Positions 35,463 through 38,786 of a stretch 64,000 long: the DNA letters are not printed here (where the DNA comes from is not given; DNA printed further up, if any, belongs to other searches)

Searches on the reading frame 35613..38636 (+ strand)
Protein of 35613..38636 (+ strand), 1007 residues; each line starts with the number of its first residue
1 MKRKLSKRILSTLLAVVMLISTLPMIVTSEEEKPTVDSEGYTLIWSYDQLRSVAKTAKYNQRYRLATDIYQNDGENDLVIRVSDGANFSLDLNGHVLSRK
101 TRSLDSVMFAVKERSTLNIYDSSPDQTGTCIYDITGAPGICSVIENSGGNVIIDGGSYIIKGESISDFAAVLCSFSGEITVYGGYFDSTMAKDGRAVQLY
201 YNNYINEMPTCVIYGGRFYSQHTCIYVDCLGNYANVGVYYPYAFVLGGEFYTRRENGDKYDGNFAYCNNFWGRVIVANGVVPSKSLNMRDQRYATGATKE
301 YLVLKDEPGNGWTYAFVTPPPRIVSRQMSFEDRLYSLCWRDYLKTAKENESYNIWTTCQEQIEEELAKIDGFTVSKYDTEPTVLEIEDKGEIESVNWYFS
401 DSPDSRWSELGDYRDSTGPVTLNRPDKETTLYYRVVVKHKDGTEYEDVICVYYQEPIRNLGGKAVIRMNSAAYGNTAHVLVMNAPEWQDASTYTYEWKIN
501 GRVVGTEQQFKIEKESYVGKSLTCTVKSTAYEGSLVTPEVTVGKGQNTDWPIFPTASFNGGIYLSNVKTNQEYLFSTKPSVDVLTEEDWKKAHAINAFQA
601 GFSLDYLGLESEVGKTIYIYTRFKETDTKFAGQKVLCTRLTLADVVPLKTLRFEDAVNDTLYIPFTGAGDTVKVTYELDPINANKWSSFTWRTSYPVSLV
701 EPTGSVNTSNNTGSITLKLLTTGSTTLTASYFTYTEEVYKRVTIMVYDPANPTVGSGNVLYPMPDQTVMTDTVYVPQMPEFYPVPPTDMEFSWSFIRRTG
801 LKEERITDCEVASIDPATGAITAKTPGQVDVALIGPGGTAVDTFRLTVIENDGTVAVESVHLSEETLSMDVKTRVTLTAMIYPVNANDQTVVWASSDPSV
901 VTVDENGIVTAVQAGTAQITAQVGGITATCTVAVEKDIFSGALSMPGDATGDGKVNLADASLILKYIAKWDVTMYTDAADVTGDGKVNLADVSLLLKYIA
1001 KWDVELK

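Call 8: search_protein_families(library=pfam, proteins=[window:35613-38636:+])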
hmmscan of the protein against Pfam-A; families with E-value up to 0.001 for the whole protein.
window:35613-38636:+ (1007 aa): 5 families
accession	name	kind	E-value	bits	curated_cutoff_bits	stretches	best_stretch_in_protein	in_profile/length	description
PF02368.24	Big_2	-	1.6e-16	60.4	22.8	1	856-925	1-70/79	Bacterial Ig-like domain (group 2)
PF00404.24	Dockerin_1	-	1.9e-11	44.4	22.9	1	946-999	1-56/57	Dockerin type I domain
PF22359.2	Big-like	-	1.8e-10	41.3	27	1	891-934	3-46/48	Bacterial Ig-like domain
PF25354.1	Ig_NUP210_16th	-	0.00011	22.1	27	0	884-929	23-69/72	NUP210-like, Ig-like domain 16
PF16820.11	PKD_3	-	0.00024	21.3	26.3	0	484-515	24-55/68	PKD-like domain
